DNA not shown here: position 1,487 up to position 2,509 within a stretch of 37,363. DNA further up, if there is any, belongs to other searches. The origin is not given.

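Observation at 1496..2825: Overlapping DUF5343-like / TIGR02391-like gene pair in an AT-rich islet: candidate toxin or abortive-infection module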

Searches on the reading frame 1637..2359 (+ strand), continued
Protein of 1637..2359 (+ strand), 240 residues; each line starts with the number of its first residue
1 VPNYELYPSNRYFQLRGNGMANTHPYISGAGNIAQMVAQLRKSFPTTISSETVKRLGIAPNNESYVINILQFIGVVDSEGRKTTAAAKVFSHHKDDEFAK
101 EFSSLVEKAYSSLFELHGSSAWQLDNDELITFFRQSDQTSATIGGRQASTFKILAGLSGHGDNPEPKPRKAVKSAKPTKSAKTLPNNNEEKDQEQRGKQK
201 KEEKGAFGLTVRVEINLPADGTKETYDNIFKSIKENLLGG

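Call 38: search_protein_families(library=pfam, alignment_id=A3, max_evalue=0.001)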
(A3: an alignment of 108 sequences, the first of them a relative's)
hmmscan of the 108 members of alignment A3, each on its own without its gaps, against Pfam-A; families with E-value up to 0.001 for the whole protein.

A. member 1, L001:4138-4626:+ (163 aa): 1 family
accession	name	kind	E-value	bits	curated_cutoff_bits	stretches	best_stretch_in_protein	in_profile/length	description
PF09851.14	SHOCT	-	4.1e-06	26.8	27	1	134-159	2-27/28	Short C-terminal domain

B. families by the number of members that match (of 108 scanned): 86 families (the first 25 are shown)
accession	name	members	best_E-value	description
PF01555.25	N6_N4_Mtase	4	1.7e-64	DNA methylase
PF04851.21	ResIII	3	3.6e-06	Type III restriction enzyme, res subunit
PF13561.12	adh_short_C2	2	3.3e-43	Enoyl-(Acyl carrier protein) reductase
PF00106.31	adh_short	2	5.2e-34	short chain dehydrogenase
PF14384.12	BrnA_antitoxin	2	2.5e-18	BrnA antitoxin of type II toxin-antitoxin system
PF13532.12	2OG-FeII_Oxy_2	2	1.4e-14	2OG-Fe(II) oxygenase superfamily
PF03602.21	Cons_hypoth95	2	3.3e-05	Conserved hypothetical protein 95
PF08722.17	Tn7_TnsA-like_N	2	0.00064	TnsA-like endonuclease N terminal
PF00275.25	EPSP_synthase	1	1.4e-104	EPSP synthase (3-phosphoshikimate 1-carboxyvinyltransferase)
PF02897.21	Peptidase_S9_N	1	1.1e-99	Prolyl oligopeptidase, N-terminal beta-propeller domain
PF00425.24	Chorismate_bind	1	5.2e-91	chorismate binding enzyme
PF01041.23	DegT_DnrJ_EryC1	1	9e-82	DegT/DnrJ/EryC1/StrS aminotransferase family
PF00326.27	Peptidase_S9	1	3.9e-59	Prolyl oligopeptidase family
PF02511.20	Thy1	1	5.8e-57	Thymidylate synthase complementing protein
PF00009.33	GTP_EFTU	1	6.7e-54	Elongation factor Tu GTP binding domain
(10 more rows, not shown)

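Call 39: search_protein_families(library=padloc, alignment_id=A3, max_evalue=0.00001)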
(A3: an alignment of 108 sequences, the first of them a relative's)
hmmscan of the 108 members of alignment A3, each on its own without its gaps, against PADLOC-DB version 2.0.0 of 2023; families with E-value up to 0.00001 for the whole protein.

A. member 1, L001:4138-4626:+ (163 aa): 0 families

B. families by the number of members that match (of 108 scanned): 86 families (the first 25 are shown)
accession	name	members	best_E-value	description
PDLC04134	mad2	6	2.8e-19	mads_2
PDLC03738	oMTase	4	6.2e-182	orphan methyltransferase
PDLC03216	MTase_II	4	9.7e-182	Type II methyltransferase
PDLC03371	MTase_II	4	1.8e-76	Type II methyltransferase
PDLC03354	MTase_II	4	1.2e-72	Type II methyltransferase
PDLC03633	MTase_III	4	1.1e-65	Type III methyltransferase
PDLC03339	MTase_II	4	1.9e-58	Type II methyltransferase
PDLC03644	MTase_III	4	3.3e-58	Type III methyltransferase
PDLC03300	MTase_II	4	1.5e-52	Type II methyltransferase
PDLC03636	MTase_III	4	2.7e-50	Type III methyltransferase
PDLC03638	MTase_III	4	2e-48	Type III methyltransferase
PDLC03302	MTase_II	4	5.9e-48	Type II methyltransferase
PDLC03635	MTase_III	4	9.2e-45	Type III methyltransferase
PDLC03299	MTase_II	4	2e-41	Type II methyltransferase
PDLC03387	MTase_II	4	3.5e-36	Type II methyltransferase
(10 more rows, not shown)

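Call 40: fold_search(model_id=the predicted structure, library=pdb)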
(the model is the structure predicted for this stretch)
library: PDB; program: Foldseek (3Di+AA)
matches with E <= 10: 165; with E <= 0.001: 0
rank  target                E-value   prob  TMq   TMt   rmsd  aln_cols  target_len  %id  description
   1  6hys_D                5.7e-01  0.28  0.20  0.08  14.0       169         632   12  Crystal structure of DHX8 helicase domain bound to ADP at 2.6 angstrom (released 2019-08-28)
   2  6hys_C                6.0e-01  0.28  0.21  0.08  13.9       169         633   12  Crystal structure of DHX8 helicase domain bound to ADP at 2.6 angstrom (released 2019-08-28)
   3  6sh7_A                6.0e-01  0.23  0.21  0.08  13.4       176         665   12  Crystal structure of the human DEAH-helicase DHX15 in complex with the NKRF G-patch (released 2020-04-22)
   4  7vwa                  7.0e-01  0.14  0.15  0.21  14.5       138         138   14  Helicoverpa armigera pheromone-binding protein PBP1 with Z-9-hexadecenal (released 2022-02-02)
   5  8ro2_DX               7.7e-01  0.20  0.20  0.08  13.2       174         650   12  Integrative Structure of the human intron lariat Spliceosome (ILS'') (released 2024-09-18)
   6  8brd_D                8.1e-01  0.06  0.13  0.12  20.0       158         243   14  Mechanisms of ion selectivity and rotor coupling in the bacterial flagellar sodium-driven stator unit (released 2023-06-14)
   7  6qic_A                9.0e-01  0.28  0.23  0.10  13.1       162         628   13  Crystal structure of DEAH-box ATPase Prp22-S837A with bound ssRNA (released 2019-03-06)
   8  6hyt_C                9.0e-01  0.23  0.22  0.09  13.6       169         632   13  Crystal structure of DHX8 helicase domain bound to ADP at 2.3 Angstrom (released 2019-08-28)
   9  6hys_A                1.0e+00  0.20  0.20  0.08  14.0       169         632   12  Crystal structure of DHX8 helicase domain bound to ADP at 2.6 angstrom (released 2019-08-28)
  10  5chl_B                1.2e+00  0.08  0.13  0.16  15.2       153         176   17  Structural basis of H2A.Z recognition by YL1 histone chaperone component of SRCAP/SWR1 chromatin remodeling complex (released 2016-03-09)
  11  6hys_B                1.2e+00  0.18  0.20  0.08  13.9       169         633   12  Crystal structure of DHX8 helicase domain bound to ADP at 2.6 angstrom (released 2019-08-28)
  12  6qic_B                1.3e+00  0.21  0.23  0.10  12.9       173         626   11  Crystal structure of DEAH-box ATPase Prp22-S837A with bound ssRNA (released 2019-03-06)
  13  5yzg_Z                1.3e+00  0.13  0.17  0.07  13.7       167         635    9  The Cryo-EM Structure of Human Catalytic Step I Spliceosome (C complex) at 4.1 angstrom resolution (released 2018-08-08)
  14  6fa5                  1.4e+00  0.14  0.20  0.08  13.6       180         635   14  CRYSTAL STRUCTURE OF THE DEAH-BOX HELICASE PRP2 IN COMPLEX WITH ADP (released 2018-07-11)
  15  6fa9                  1.4e+00  0.11  0.16  0.07  14.0       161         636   12  CRYSTAL STRUCTURE OF THE DEAH-BOX HELICASE PRP2 (released 2018-07-11)
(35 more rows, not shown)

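Call 43: find_related_loci(query=A1, collection=viral_contigs, flank=8000)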
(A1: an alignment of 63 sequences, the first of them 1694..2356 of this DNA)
Query A1 (221 aa) in viral_contigs; peptide patterns used: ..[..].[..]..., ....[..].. (x = any residue, [..] = any of these).
73 stretches matched a pattern; 2 encode a relative of the query (tblastn E <= 1e-3); 2 distinct loci.
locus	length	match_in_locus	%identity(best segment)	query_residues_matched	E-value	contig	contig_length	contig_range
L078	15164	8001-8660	53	4-219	2e-66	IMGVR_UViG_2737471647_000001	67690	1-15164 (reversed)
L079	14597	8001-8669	48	4-219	8e-64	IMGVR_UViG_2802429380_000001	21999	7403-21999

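Call 57: search_protein_families(library=pfam, alignment_id=A1, max_evalue=5)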
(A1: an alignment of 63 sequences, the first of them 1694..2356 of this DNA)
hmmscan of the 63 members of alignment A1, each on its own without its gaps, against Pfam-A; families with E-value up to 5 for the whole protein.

A. member 1, window:1694-2356:+ (221 aa): 2 families
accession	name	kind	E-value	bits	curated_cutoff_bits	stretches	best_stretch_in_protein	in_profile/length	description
PF17278.7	DUF5343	-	6.5e-11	43.1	27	1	6-138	1-132/140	Family of unknown function (DUF5343)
PF01138.27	RNase_PH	-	0.082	13.8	25.5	1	67-108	60-102/130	3' exoribonuclease family, domain 1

B. families by the number of members that match (of 63 scanned): 13 families
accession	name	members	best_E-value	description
PF17278.7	DUF5343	63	4.4e-16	Family of unknown function (DUF5343)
PF01138.27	RNase_PH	7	0.0019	3' exoribonuclease family, domain 1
PF08641.17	Mis14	5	0.071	Kinetochore protein Mis14 like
PF09598.15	Stm1_N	2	2.2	Stm1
PF11419.13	DUF3194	1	0.0088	Protein of unknown function (DUF3194)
PF09010.15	AsiA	1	0.015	Anti-Sigma Factor A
PF17007.11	HTH_micro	1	0.025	HTH-like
PF03637.22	Mob1_phocein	1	0.14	Mob1/phocein family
PF20446.3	ABC_N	1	0.16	ATPase of the ABC class N-terminal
PF04335.19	VirB8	1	0.17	VirB8 protein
PF20777.4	KH_SLS1_2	1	0.21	SLS1 protein second KH domain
PF05700.16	BCAS2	1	0.29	Breast carcinoma amplified sequence 2 (BCAS2)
PF04050.20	Upf2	1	0.43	Up-frameshift suppressor 2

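Call 58: search_protein_families(library=pfam, proteins=[L021:2367-4964:+, L021:6203-7978:+, L036:2365-4956:+, L036:6125-8020:+, L055:2202-4964:+, L055:6184-8064:+, L068:6154-7347:-, L008:9413-10168:+, L013:4111-4812:-, L006:7034-8650:-], max_evalue=0.001)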
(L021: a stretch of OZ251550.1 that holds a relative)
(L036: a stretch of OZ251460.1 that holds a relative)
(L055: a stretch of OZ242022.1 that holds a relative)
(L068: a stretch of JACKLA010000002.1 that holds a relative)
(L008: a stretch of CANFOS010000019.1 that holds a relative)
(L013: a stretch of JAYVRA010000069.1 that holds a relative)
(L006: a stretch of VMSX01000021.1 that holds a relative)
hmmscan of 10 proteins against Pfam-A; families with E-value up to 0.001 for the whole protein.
L021:2367-4964:+ (866 aa): 2 families
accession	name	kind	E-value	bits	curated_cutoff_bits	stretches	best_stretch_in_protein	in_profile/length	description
PF04851.21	ResIII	-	3.6e-06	27.4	22.5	1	134-321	21-162/164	Type III restriction enzyme, res subunit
PF08722.17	Tn7_TnsA-like_N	-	0.00064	20.7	26.5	0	781-830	15-71/85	TnsA-like endonuclease N terminal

L021:6203-7978:+ (592 aa): 2 families
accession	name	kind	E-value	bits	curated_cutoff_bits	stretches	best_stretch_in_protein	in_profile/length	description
PF01555.25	N6_N4_Mtase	-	3.7e-48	164.8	26.7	1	84-345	1-219/221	DNA methylase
PF03602.21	Cons_hypoth95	-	3.3e-05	24.1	24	0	306-356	40-91/182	Conserved hypothetical protein 95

L036:2365-4956:+ (864 aa): 2 families
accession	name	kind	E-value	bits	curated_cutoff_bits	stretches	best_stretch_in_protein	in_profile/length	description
PF04851.21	ResIII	-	1.3e-05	25.6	22.5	1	136-319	25-162/164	Type III restriction enzyme, res subunit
PF08722.17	Tn7_TnsA-like_N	-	0.00071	20.5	26.5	0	780-829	16-72/85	TnsA-like endonuclease N terminal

L036:6125-8020:+ (632 aa): 1 family
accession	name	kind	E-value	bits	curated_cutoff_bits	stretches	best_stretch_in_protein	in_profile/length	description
PF01555.25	N6_N4_Mtase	-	2.9e-47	161.9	26.7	1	86-384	1-219/221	DNA methylase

L055:2202-4964:+ (921 aa): 1 family
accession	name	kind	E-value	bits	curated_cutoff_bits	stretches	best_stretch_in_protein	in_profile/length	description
PF04851.21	ResIII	-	9.8e-06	26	22.5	1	193-376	25-162/164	Type III restriction enzyme, res subunit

L055:6184-8064:+ (627 aa): 2 families
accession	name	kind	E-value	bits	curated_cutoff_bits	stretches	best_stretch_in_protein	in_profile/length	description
PF01555.25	N6_N4_Mtase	-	2.9e-47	161.9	26.7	1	82-380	1-219/221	DNA methylase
PF03602.21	Cons_hypoth95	-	0.00012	22.3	24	0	341-387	40-87/182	Conserved hypothetical protein 95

L068:6154-7347:- (397 aa): 2 families
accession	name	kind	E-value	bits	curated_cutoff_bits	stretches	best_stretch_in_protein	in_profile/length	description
PF01555.25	N6_N4_Mtase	-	1.7e-64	218.3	26.7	1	65-284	1-219/221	DNA methylase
PF18755.6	RAMA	-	6.9e-20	71.4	35.2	1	295-394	3-104/107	Restriction Enzyme Adenine Methylase Associated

L008:9413-10168:+ (252 aa): 3 families
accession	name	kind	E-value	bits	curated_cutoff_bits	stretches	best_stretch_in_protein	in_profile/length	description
PF00106.31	adh_short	-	6.7e-40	137.1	26.6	1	6-196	1-187/195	short chain dehydrogenase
PF13561.12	adh_short_C2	-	7.2e-38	130.9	27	1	14-245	3-233/236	Enoyl-(Acyl carrier protein) reductase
PF08659.16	KR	-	3.7e-05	24.2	22.6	1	8-161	3-152/180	KR domain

L013:4111-4812:- (233 aa): 3 families
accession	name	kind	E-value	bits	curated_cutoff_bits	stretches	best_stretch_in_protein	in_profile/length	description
PF13561.12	adh_short_C2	-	3.3e-43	148.4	27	1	13-229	6-235/236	Enoyl-(Acyl carrier protein) reductase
PF00106.31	adh_short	-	5.2e-34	117.9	26.6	1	4-184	1-187/195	short chain dehydrogenase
PF08659.16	KR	-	3.5e-05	24.2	22.6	1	5-102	2-109/180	KR domain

L006:7034-8650:- (538 aa): 23 families
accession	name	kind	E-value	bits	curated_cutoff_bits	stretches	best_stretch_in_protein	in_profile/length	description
PF00005.33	ABC_tran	-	4.3e-43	147.6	25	2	17-183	2-137/137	ABC transporter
PF12848.13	ABC_tran_Xtn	-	5.5e-21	74.9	25.9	1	223-307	2-84/85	ABC transporter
PF13304.12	AAA_21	-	1.9e-16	61.5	27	1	30-54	3-33/304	AAA domain, putative AbiEii toxin, Type IV TA system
PF02463.25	SMC_N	-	1e-07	32.1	40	0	28-46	26-44/220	RecF/RecN/SMC N terminal domain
PF13555.12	AAA_29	-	5.3e-07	29.7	27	0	16-43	12-39/61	P-loop containing region of AAA domain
PF03193.22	RsgA_GTPase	-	1.5e-06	28.5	30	0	27-62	107-142/174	RsgA GTPase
PF13401.12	AAA_22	-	2.5e-06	28.3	27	0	350-432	8-78/130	AAA domain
PF01926.29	MMR_HSR1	-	4e-06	27.4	21.9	0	29-69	2-42/113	50S ribosome-binding GTPase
PF13476.12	AAA_23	-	9.7e-06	26.8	27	0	16-48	10-41/201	AAA domain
PF00910.28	RNA_helicase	-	1.1e-05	26.3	21.5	0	31-86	3-55/105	RNA helicase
PF13671.12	AAA_33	-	1.1e-05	26.1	27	0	31-71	4-43/143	AAA domain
PF13175.12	AAA_15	-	2e-05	24.9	32.1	0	18-46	16-43/374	AAA ATPase domain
PF05729.18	NACHT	-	3.5e-05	24.1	26.7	0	349-373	2-26/167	NACHT domain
PF13173.12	AAA_14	-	6.1e-05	23.5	27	0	350-376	5-33/129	AAA domain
PF13191.12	AAA_16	-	7.2e-05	23.8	32.6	0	350-385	27-52/167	AAA ATPase domain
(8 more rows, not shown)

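Call 60: search_dna_similar(query=window:1694-2356:+, collection=plasmids, mode=protein, max_rows=25)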
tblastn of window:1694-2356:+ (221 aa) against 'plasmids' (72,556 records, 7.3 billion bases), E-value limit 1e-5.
No match.

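Call 66: find_encoding_contigs(protein=P0001, flank=6000, max_places=3)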
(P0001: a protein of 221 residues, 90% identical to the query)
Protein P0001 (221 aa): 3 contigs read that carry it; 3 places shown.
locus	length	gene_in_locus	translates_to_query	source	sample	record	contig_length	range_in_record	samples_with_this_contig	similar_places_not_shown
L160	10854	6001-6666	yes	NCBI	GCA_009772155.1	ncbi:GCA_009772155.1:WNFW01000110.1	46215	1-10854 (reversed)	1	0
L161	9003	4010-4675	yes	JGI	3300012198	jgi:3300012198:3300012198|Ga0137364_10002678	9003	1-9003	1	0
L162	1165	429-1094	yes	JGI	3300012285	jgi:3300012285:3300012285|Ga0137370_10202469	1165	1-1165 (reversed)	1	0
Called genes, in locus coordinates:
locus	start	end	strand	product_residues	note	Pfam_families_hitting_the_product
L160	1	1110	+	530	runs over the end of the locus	PF27532:Mb0984_helical, PF27098:Rv0959_3rd, PF13519:VWA_2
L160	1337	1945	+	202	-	PF01726:LexA_DNA_bind, PF00717:Peptidase_S24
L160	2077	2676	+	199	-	PF00154:RecA_N (weak)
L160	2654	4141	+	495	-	PF00817:IMS (weak)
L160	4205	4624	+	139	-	PF05635:23S_rRNA_IVP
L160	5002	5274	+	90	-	-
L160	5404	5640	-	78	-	-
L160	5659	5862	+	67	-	-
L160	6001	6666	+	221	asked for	PF17278:DUF5343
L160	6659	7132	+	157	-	PF09509:Hypoth_Ymh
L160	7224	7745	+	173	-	-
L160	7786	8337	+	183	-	-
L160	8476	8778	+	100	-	-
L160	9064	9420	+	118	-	PF09860:DUF2087 (weak)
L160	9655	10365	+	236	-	PF04029:2-ph_phosp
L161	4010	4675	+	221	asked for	PF17278:DUF5343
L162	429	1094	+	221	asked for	PF17278:DUF5343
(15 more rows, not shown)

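Call 78: search_protein_representatives(alignment_id=A1)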
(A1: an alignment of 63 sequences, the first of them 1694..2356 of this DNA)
Query: 63 sequences, 221 profile positions. Proteins with E-value up to 0.001 (for the whole library): 976; up to 1e-10: 387; up to 1e-30: 188. The best 150 are listed.
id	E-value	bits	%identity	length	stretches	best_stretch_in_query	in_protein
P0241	2.7e-100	351.2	-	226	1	1-220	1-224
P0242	6.0e-97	340.2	-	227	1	1-220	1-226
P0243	1.2e-80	286.9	-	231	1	1-220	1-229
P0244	5.6e-79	281.5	-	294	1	1-221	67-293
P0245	1.8e-78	279.8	-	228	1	1-220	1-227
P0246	4.3e-78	278.6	-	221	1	1-220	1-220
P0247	4.5e-78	278.5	-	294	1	1-220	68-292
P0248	5.8e-77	274.9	-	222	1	1-220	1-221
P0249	1.4e-76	273.7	-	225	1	1-221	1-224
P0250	2.6e-76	272.8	-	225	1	1-220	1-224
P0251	7.8e-76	271.2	-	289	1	3-220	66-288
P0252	9.5e-76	270.9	-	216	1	1-220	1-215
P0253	1.6e-75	270.2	-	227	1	1-221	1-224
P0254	6.2e-75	268.2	-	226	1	2-218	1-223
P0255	6.9e-75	268.1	-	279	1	9-221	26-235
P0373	9.3e-45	169.6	-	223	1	1-220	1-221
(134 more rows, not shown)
